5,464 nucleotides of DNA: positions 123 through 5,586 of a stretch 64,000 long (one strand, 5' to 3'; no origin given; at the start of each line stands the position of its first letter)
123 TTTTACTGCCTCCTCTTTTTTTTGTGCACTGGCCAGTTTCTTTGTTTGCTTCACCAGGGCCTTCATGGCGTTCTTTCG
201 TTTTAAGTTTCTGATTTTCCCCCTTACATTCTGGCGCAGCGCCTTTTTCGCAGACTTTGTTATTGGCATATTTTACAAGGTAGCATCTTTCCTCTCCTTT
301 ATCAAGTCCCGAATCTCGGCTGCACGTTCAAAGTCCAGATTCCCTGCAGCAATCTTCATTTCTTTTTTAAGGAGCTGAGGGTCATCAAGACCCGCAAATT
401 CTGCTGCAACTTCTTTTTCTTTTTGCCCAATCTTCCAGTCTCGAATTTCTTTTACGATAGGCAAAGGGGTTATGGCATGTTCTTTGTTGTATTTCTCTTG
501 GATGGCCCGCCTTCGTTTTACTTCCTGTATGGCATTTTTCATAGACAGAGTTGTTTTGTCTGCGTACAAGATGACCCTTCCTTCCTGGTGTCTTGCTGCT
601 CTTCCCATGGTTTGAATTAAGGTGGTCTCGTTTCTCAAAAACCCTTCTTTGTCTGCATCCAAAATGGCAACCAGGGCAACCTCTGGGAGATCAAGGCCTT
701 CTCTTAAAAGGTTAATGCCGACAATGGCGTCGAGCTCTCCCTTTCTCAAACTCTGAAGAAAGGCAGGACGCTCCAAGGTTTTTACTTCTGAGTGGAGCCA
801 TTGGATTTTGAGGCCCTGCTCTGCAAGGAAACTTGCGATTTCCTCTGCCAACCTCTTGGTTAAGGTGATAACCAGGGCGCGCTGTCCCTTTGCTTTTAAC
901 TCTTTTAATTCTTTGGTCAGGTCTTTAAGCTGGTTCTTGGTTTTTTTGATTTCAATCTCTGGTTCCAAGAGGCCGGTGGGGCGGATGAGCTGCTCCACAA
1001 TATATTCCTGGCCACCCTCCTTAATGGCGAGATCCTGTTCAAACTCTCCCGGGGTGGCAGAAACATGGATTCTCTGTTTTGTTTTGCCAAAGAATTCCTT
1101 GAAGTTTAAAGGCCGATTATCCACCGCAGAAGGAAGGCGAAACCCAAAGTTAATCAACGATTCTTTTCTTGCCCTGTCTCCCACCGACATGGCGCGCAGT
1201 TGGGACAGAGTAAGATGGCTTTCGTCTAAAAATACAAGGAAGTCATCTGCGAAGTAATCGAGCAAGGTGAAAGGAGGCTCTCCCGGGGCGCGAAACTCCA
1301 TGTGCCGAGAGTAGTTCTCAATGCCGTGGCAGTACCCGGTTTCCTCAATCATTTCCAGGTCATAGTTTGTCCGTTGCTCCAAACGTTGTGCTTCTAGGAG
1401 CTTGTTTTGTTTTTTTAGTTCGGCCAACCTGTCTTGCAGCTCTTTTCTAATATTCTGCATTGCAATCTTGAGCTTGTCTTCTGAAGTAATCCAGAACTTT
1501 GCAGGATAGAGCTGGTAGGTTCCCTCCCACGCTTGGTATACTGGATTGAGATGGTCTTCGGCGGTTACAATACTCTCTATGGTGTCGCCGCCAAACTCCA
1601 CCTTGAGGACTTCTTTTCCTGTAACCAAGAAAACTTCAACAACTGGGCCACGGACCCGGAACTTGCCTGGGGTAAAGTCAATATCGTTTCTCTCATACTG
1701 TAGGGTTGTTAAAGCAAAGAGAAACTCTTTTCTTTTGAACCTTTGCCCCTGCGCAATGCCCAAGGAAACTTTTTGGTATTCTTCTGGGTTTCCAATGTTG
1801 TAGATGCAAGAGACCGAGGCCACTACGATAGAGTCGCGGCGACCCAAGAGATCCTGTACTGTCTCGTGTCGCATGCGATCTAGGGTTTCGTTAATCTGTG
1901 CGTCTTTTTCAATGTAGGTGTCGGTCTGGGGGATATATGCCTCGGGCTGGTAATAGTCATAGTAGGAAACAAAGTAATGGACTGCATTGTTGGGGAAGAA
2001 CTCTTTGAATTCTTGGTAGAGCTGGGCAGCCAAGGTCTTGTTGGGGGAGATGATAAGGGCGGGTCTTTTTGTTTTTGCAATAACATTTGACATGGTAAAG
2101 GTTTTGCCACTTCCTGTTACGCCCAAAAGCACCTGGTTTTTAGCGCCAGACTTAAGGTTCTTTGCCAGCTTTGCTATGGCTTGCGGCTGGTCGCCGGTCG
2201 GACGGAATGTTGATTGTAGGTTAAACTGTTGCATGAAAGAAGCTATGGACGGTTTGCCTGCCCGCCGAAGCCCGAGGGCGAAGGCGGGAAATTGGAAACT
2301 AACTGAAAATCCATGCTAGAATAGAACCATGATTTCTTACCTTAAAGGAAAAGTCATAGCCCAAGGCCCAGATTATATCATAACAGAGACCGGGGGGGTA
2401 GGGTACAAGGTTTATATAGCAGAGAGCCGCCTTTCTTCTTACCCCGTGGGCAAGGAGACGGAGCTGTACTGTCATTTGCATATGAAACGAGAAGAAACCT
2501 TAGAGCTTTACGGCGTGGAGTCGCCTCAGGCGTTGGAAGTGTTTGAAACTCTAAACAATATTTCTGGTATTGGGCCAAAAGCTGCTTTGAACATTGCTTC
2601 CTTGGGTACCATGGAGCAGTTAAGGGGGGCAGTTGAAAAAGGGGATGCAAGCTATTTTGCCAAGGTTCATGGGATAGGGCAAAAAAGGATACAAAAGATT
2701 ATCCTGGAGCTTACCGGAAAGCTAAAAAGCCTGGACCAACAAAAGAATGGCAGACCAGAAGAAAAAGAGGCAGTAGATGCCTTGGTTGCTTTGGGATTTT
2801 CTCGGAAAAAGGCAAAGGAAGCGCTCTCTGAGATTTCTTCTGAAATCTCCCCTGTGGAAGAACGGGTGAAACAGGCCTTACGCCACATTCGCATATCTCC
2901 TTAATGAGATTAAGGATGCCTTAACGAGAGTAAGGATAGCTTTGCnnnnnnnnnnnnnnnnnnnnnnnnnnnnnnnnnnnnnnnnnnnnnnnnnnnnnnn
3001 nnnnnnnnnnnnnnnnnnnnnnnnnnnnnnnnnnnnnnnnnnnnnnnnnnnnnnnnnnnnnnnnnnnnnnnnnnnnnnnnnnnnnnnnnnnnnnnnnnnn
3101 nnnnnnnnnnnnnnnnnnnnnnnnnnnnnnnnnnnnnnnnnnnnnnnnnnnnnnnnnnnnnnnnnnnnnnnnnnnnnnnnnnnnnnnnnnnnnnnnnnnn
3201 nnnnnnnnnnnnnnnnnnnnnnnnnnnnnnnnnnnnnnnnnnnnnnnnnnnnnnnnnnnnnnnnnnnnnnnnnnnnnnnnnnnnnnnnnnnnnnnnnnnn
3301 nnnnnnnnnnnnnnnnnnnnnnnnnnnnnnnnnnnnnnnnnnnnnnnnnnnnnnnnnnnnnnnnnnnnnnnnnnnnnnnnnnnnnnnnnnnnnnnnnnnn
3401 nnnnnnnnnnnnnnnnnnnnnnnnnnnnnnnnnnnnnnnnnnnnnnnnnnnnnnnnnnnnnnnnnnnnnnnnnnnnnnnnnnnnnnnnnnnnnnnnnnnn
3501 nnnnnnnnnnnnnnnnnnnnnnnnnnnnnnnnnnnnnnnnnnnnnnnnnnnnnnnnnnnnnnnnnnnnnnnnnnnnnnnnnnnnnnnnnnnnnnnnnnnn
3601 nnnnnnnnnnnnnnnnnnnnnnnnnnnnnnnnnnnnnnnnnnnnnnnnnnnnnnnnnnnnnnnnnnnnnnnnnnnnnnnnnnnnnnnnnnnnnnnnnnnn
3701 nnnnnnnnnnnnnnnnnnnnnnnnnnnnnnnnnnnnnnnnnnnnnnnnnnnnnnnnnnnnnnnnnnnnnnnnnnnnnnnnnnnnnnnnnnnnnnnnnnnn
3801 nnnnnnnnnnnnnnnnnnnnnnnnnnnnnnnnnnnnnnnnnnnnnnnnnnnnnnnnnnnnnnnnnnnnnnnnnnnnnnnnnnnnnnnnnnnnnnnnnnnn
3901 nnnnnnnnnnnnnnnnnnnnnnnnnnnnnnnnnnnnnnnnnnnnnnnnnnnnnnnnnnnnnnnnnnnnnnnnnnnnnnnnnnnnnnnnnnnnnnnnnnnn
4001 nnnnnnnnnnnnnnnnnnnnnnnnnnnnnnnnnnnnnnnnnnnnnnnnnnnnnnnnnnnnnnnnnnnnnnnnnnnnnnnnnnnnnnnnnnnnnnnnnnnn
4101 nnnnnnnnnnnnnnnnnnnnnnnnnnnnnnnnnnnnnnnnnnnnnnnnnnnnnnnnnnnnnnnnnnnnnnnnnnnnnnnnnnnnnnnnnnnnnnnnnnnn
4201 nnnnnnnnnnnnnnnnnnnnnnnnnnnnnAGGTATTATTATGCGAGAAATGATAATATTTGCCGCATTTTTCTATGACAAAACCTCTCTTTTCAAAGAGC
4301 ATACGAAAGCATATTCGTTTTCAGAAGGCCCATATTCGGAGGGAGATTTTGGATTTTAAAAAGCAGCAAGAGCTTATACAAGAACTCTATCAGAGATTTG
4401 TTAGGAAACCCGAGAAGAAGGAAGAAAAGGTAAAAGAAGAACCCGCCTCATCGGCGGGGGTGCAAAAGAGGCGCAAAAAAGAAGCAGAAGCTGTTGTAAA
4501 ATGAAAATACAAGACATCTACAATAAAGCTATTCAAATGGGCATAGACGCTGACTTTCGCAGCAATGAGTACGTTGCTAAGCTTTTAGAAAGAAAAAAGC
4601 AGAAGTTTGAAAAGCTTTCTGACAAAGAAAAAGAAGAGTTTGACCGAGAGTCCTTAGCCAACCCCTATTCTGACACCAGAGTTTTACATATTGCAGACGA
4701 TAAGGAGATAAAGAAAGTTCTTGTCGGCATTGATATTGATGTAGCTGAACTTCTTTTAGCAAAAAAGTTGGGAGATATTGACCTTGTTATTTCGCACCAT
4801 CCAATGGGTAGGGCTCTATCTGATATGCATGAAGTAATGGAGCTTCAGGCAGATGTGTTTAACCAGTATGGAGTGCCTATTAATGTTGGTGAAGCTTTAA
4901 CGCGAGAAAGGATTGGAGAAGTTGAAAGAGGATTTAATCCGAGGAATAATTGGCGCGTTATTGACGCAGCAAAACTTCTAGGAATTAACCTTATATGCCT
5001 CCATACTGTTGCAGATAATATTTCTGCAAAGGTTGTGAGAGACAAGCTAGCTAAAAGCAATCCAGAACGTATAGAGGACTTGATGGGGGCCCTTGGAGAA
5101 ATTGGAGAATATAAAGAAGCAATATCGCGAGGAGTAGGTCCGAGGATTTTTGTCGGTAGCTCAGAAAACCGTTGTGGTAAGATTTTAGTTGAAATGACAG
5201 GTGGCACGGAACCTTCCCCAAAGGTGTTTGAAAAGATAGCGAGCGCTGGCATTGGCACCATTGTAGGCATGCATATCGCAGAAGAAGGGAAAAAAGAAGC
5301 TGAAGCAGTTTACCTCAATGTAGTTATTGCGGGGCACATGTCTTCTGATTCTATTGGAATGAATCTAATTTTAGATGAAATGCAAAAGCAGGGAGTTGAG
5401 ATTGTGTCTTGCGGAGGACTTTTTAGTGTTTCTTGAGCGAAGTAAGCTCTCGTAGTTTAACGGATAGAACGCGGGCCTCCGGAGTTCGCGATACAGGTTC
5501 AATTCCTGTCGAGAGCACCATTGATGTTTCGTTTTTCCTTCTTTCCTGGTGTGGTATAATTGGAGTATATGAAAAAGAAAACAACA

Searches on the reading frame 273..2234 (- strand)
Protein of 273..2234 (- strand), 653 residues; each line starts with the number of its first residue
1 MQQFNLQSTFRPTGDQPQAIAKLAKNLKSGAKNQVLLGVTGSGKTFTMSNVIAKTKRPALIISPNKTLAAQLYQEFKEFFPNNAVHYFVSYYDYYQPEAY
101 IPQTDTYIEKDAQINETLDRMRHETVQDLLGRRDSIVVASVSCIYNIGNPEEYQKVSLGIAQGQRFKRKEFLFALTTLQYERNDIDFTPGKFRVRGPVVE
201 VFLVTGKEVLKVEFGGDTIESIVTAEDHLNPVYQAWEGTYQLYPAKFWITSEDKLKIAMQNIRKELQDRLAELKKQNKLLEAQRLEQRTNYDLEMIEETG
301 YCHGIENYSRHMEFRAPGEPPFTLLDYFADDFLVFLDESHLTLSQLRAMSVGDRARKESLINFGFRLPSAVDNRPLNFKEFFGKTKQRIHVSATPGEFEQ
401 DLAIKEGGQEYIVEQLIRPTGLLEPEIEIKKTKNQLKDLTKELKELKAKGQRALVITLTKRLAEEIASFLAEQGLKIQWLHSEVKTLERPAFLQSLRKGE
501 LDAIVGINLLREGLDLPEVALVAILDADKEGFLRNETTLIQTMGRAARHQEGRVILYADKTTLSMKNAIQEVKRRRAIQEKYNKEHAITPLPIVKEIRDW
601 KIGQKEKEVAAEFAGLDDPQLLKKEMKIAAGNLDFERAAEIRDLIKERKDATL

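Call 8: search_protein_families(library=pfam, proteins=[window:273-2234:-], max_evalue=0.001)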
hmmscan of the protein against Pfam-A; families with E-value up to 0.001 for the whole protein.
window:273-2234:- (653 aa): 6 families
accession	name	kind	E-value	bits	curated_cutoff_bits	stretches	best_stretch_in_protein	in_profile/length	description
PF12344.14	UvrB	-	3.4e-19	68.9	27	1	556-598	1-43/43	Ultra-violet resistance protein B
PF17757.6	UvrB_inter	-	2.4e-18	66.5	22.9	1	160-246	3-89/91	UvrB interaction domain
PF00271.37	Helicase_C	-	4.8e-18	65.9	23.5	1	437-549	4-109/110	Helicase conserved C-terminal domain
PF04851.21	ResIII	-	3.1e-12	47.1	22.5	1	13-85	5-82/164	Type III restriction enzyme, res subunit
PF00270.35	DEAD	-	1.1e-09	38.7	26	1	15-86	3-77/167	DEAD/DEAH box helicase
PF02151.25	UVR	-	2.2e-06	27.6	21.5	1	622-647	7-32/36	UvrB/uvrC motif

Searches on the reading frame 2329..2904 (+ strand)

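Call 8: search_protein_families(library=pfam, proteins=[window:2329-2904:+], max_evalue=0.001)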
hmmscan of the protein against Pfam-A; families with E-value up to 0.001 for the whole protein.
window:2329-2904:+ (191 aa): 3 families
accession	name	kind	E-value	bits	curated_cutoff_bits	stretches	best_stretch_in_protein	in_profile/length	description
PF01330.27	RuvA_N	-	3.2e-18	66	23.6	1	1-62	1-61/61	RuvA N terminal domain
PF14520.12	HHH_5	-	2.8e-12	47.4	27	1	72-128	1-55/57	Helix-hairpin-helix domain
PF07499.19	RuvA_C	-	1.1e-10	42.3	24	1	146-187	4-46/47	RuvA, C-terminal domain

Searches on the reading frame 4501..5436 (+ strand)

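Call 8: search_protein_families(library=pfam, proteins=[window:4501-5436:+], max_evalue=0.001)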
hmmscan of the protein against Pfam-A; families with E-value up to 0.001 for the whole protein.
window:4501-5436:+ (311 aa): 1 family
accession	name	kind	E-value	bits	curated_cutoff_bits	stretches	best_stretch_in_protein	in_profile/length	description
PF01784.24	DUF34_NIF3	-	3.7e-07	30.5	23.4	0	64-102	29-67/256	Duf34/NIF3 (NGG1p interacting factor 3)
